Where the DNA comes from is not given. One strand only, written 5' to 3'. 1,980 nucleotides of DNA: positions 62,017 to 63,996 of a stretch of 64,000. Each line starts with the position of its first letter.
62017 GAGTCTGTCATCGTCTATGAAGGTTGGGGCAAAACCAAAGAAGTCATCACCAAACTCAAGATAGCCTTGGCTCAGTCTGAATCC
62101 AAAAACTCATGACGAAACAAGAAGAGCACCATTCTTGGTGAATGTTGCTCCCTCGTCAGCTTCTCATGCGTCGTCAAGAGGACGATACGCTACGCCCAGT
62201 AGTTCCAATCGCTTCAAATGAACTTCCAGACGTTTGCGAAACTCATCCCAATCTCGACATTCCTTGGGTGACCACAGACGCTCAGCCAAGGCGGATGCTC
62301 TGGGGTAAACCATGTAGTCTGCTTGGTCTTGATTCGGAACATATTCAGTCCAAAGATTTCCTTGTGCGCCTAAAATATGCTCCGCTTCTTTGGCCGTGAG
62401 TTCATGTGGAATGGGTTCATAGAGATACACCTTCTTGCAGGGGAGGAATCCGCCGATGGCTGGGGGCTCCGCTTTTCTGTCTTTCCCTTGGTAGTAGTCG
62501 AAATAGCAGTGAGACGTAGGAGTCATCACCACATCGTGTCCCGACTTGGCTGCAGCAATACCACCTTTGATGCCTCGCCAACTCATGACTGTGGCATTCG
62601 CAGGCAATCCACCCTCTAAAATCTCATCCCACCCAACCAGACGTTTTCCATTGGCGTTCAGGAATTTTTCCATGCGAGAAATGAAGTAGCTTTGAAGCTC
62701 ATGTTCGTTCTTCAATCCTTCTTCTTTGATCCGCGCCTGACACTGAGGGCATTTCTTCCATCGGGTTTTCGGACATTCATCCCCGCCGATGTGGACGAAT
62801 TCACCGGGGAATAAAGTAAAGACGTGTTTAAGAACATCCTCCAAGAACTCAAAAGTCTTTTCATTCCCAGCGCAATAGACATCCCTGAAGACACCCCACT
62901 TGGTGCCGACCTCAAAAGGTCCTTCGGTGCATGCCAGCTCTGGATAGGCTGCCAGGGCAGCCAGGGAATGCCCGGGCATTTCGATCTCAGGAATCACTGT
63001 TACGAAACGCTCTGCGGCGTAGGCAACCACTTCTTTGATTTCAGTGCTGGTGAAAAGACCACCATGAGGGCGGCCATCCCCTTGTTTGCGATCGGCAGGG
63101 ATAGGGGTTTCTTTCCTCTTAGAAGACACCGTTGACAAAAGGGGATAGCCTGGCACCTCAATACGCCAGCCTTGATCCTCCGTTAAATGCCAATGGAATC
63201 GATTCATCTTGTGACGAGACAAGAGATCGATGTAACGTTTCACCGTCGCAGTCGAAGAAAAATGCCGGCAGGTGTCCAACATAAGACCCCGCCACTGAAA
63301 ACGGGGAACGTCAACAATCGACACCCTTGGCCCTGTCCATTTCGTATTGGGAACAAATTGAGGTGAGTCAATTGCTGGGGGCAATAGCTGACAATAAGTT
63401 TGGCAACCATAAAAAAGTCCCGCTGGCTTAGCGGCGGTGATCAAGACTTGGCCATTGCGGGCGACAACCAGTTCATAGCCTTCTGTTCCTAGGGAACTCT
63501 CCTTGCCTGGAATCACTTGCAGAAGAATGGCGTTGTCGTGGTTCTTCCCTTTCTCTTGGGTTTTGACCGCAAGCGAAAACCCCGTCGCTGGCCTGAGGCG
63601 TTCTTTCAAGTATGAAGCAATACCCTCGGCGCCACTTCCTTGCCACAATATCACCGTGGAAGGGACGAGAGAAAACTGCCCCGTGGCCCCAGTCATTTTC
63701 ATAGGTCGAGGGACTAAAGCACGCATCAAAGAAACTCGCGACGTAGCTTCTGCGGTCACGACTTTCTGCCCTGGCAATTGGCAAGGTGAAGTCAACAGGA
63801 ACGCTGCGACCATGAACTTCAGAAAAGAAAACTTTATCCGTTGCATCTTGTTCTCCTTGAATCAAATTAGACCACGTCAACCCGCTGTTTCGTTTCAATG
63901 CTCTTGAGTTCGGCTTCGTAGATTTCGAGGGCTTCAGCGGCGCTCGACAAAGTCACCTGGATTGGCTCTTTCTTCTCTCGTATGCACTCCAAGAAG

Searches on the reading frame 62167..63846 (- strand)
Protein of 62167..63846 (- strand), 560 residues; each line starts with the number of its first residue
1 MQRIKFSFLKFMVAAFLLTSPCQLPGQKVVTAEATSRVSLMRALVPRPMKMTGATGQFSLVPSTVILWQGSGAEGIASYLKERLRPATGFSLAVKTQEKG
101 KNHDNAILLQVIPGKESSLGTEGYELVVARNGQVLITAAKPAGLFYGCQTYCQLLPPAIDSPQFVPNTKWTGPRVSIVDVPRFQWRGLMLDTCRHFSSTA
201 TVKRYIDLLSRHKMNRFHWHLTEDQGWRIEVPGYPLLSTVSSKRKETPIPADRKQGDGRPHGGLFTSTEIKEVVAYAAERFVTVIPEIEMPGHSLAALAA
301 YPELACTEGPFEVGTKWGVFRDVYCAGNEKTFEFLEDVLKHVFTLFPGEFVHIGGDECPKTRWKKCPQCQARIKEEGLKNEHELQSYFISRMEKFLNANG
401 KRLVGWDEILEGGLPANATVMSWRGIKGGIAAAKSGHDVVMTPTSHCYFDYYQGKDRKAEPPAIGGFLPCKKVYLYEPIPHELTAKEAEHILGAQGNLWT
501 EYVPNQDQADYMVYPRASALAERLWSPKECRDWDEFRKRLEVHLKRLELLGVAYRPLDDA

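Call 22: search_protein_families(library=pfam, proteins=[window:62167-63846:-], max_evalue=0.0001)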
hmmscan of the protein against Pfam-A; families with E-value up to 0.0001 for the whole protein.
window:62167-63846:- (560 aa): 2 families
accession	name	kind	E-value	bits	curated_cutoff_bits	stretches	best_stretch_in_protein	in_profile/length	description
PF00728.28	Glyco_hydro_20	-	2.9e-123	412.1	22.3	1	183-527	1-347/348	Glycosyl hydrolase family 20, catalytic domain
PF02838.20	Glyco_hydro_20b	-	7.8e-20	72.3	26.1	1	43-179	3-123/124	Glycosyl hydrolase family 20, domain 2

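Call 40: find_encoding_contigs(protein=window:62167-63846:-, flank=10000, max_places=4)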
Protein window:62167-63846:- (560 aa): 3 contigs read that carry it; 1 place shown.
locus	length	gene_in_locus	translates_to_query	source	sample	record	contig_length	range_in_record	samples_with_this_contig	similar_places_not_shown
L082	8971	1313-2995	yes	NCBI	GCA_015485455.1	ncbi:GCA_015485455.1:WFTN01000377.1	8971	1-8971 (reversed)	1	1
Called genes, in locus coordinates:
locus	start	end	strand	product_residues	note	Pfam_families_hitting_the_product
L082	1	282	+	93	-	?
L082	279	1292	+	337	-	PF01408:GFO_IDH_MocA, PF22725:GFO_IDH_MocA_C3, PF02894:GFO_IDH_MocA_C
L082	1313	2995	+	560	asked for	PF02838:Glyco_hydro_20b, PF00728:Glyco_hydro_20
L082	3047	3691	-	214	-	PF13743:Thioredoxin_5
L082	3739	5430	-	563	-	PF00999:Na_H_Exchanger, PF00359:PTS_EIIA_2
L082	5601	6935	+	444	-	-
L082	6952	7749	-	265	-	PF00588:SpoU_methylase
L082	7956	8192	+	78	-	-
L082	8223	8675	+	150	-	PF02639:DUF188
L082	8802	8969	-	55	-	?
